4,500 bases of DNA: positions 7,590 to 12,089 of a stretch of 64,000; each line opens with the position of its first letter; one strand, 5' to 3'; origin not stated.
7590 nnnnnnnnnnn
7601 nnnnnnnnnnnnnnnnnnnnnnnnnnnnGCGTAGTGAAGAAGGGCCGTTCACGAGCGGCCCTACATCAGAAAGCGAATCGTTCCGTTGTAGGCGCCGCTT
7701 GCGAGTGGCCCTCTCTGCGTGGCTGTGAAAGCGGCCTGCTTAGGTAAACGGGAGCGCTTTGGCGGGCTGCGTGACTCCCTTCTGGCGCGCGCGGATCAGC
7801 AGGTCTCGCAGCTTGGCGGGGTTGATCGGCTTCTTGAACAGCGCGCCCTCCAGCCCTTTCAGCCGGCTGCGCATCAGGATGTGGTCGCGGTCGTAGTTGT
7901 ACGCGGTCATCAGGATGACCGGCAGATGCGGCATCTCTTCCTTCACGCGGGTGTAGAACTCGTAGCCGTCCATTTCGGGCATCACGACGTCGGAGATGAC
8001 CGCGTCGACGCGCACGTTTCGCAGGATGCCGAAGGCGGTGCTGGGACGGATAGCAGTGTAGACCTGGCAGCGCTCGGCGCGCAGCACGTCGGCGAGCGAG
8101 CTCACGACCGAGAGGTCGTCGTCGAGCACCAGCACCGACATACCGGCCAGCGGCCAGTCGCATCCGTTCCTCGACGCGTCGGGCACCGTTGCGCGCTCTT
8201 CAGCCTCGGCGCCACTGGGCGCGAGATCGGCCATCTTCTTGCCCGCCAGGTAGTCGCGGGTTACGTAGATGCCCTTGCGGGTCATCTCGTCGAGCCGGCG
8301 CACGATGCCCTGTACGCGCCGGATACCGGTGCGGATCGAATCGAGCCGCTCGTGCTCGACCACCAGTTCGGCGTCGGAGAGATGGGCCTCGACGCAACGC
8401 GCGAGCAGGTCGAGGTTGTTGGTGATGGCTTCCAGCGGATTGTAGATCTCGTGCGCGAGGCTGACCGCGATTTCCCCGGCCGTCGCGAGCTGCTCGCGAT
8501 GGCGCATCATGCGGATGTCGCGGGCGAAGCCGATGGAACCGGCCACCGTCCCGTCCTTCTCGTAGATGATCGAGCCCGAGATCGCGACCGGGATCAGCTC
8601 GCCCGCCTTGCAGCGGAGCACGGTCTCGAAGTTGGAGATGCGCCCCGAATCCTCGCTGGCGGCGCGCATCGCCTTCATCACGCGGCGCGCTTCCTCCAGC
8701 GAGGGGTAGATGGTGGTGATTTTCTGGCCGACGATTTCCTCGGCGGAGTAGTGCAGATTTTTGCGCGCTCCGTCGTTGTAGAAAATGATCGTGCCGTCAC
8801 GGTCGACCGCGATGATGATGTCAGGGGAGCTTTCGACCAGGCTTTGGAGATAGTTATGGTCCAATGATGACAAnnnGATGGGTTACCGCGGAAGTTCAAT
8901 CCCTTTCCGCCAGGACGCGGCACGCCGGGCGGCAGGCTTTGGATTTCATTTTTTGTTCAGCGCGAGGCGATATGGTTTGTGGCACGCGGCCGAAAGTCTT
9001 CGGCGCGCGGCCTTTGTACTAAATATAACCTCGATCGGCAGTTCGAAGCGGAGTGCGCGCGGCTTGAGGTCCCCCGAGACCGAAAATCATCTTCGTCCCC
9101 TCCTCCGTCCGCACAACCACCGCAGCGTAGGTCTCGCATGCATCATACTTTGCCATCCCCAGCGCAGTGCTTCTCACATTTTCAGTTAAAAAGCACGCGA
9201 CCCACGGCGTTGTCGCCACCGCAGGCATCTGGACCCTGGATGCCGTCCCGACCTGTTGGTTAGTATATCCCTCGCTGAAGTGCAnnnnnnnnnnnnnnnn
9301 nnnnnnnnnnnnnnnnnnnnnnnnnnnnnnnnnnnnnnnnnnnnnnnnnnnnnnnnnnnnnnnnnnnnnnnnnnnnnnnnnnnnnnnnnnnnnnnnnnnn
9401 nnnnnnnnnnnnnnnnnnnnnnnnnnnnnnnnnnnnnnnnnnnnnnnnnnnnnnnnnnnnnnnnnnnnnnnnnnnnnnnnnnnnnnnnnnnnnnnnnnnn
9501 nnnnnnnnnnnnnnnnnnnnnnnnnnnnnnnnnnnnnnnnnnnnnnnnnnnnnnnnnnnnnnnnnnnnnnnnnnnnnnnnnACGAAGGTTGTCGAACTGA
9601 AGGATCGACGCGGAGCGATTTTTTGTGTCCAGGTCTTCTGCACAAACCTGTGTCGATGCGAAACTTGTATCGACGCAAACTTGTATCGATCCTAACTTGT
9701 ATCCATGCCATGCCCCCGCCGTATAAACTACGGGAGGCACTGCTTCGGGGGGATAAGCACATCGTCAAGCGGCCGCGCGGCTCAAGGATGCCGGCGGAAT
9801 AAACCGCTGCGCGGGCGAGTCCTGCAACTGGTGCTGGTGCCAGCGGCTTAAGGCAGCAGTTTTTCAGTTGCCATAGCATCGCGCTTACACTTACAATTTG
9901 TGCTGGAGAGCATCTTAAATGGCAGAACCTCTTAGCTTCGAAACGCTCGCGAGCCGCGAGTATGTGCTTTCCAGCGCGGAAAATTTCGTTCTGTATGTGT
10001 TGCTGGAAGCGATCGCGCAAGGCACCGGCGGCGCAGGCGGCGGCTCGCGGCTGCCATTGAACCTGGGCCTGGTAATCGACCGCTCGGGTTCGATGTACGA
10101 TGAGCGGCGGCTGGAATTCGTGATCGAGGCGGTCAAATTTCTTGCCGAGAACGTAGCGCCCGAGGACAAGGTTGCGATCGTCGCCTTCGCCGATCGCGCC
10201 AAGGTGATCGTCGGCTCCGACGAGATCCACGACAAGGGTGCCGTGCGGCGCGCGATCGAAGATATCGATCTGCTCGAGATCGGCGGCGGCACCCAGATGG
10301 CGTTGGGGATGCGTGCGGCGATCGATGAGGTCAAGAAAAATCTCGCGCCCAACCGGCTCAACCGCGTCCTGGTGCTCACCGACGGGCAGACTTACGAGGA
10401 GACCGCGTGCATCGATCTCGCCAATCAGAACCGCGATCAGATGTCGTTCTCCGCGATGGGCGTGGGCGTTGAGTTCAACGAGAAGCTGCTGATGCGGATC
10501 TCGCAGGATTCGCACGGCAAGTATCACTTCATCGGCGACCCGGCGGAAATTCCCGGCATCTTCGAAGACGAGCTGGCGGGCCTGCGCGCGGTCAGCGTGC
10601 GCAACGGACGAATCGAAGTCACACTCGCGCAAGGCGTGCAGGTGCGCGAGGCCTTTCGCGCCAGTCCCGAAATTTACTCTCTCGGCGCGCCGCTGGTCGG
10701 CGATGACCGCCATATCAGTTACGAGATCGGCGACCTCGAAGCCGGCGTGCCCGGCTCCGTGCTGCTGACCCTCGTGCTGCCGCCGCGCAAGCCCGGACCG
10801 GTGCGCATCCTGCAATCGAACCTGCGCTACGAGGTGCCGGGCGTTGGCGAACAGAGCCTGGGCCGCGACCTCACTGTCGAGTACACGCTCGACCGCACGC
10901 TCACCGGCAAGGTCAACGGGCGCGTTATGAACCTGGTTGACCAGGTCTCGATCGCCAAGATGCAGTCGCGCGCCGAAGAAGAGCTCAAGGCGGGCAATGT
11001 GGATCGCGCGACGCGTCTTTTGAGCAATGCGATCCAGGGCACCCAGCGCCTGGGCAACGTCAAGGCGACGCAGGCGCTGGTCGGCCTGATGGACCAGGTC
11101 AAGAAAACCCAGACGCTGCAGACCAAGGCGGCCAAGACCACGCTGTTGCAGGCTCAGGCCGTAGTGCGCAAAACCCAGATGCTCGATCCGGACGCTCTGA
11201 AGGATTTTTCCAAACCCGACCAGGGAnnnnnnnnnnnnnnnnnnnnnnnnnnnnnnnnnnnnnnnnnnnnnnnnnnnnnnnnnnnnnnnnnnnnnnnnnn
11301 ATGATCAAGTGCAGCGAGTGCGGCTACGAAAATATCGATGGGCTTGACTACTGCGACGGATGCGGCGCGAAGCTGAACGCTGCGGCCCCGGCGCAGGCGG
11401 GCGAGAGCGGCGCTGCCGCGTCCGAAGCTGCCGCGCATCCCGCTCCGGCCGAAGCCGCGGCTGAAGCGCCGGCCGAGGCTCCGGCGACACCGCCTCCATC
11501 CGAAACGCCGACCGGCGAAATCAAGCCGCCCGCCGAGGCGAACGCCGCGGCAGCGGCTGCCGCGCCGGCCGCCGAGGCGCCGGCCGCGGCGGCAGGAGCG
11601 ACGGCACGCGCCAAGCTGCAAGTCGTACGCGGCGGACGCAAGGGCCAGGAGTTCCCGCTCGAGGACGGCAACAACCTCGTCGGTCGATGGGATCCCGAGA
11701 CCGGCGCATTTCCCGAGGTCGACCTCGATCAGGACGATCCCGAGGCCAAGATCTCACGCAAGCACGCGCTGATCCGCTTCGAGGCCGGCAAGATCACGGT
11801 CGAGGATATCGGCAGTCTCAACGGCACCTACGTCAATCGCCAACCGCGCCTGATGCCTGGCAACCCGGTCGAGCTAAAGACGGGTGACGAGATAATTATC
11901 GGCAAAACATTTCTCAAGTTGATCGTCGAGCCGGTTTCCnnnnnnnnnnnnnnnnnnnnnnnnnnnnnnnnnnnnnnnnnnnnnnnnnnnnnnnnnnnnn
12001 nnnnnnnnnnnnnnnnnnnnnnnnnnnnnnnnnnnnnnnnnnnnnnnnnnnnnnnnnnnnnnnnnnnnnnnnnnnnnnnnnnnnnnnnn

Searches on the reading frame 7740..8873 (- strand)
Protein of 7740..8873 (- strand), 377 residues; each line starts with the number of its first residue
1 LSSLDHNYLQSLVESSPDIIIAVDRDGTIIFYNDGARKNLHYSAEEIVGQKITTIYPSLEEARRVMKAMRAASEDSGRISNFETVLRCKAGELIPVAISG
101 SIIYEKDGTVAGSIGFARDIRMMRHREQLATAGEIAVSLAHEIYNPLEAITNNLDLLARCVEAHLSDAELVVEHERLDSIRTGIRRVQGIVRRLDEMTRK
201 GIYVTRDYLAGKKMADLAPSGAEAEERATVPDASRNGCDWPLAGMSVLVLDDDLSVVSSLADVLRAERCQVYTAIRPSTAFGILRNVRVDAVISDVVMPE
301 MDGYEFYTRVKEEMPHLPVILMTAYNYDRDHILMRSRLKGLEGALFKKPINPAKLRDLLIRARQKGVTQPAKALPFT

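Call 21: search_protein_families(library=pfam, proteins=[window:7740-8873:-], max_evalue=0.001)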
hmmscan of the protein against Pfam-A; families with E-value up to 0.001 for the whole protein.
window:7740-8873:- (377 aa): 7 families
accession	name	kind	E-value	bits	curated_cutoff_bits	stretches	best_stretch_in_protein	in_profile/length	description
PF00072.30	Response_reg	-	1.6e-17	64.1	30.2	1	247-358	1-109/111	Response regulator receiver domain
PF13426.13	PAS_9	-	3.1e-16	60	27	1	18-120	2-101/103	PAS domain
PF08448.16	PAS_4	-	6.6e-15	55.7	23.1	1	13-122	1-107/110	PAS fold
PF00989.32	PAS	-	8.4e-15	55.2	22.6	1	9-120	3-113/113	PAS fold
PF08447.18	PAS_3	-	7.9e-06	26.5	25.6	1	29-116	1-88/89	PAS fold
PF13188.13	PAS_8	-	1.1e-05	25.6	21.8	1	8-62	2-53/65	PAS domain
PF00512.31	HisKA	-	8e-05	23.1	26.9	1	138-200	8-63/66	His Kinase A (phospho-acceptor) domain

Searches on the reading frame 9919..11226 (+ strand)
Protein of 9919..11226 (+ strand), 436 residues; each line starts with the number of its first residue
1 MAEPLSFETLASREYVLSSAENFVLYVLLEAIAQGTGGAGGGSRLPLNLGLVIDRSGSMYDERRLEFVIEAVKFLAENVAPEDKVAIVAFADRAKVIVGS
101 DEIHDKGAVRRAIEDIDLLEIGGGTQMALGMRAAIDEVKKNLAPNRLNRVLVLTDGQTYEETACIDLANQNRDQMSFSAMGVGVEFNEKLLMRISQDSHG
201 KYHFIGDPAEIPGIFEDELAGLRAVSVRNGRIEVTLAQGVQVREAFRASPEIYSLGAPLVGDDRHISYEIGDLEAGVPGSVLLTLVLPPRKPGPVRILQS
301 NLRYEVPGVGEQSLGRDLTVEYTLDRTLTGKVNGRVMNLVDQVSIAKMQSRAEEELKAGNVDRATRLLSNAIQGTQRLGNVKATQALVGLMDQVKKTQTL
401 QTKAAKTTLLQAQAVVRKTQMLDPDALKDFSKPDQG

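Call 6: search_protein_families(library=pfam, proteins=[window:9919-11226:+], max_evalue=1)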
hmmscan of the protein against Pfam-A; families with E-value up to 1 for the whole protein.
window:9919-11226:+ (436 aa): 4 families
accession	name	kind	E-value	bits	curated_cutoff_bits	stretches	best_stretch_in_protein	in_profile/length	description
PF00092.34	VWA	-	7.8e-18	65.7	23.8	1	49-215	2-172/174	von Willebrand factor type A domain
PF13519.12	VWA_2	-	9.2e-17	62.1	27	1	51-157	3-107/107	von Willebrand factor type A domain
PF13768.12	VWA_3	-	1.1e-13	51.9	27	1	49-204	3-155/155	von Willebrand factor type A domain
PF10138.15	vWA-TerF-like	-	4.6e-05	24.1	29.4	1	49-165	4-123/200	vWA found in TerF C terminus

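Call 54: search_protein_families(library=padloc, proteins=[window:9919-11226:+], max_evalue=0.001)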
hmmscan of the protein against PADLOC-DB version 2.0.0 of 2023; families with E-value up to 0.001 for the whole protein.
window:9919-11226:+ (436 aa): 0 families

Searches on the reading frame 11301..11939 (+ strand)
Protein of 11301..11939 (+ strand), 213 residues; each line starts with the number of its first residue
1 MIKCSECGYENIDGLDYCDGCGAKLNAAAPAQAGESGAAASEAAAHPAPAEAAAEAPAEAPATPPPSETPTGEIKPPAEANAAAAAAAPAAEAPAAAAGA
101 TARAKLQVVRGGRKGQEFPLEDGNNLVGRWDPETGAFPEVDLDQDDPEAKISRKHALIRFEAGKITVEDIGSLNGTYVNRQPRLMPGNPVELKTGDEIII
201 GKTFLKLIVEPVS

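Call 6: search_protein_families(library=pfam, proteins=[window:11301-11939:+], max_evalue=1)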
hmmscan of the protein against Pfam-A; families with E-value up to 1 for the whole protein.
window:11301-11939:+ (213 aa): 5 families
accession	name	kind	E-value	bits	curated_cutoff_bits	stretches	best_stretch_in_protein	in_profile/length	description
PF00498.31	FHA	-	2.6e-15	57.1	20.7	1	138-201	7-67/67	FHA domain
PF16697.10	Yop-YscD_cpl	-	2.5e-09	37.7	33.2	1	108-207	2-90/94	Inner membrane component of T3SS, cytoplasmic domain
PF13240.11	Zn_Ribbon_1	-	0.00048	20.3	25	1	3-25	1-23/23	zinc-ribbon domain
PF12773.13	DZR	-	0.0019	18.8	27.3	1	4-26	1-23/45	Double zinc ribbon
PF24463.1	DUF7577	-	0.007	16.4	28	1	3-25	4-26/27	Domain of unknown function (DUF7577)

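Call 54: search_protein_families(library=padloc, proteins=[window:11301-11939:+], max_evalue=0.001)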
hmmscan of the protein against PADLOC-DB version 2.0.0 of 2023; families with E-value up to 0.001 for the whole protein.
window:11301-11939:+ (213 aa): 0 families
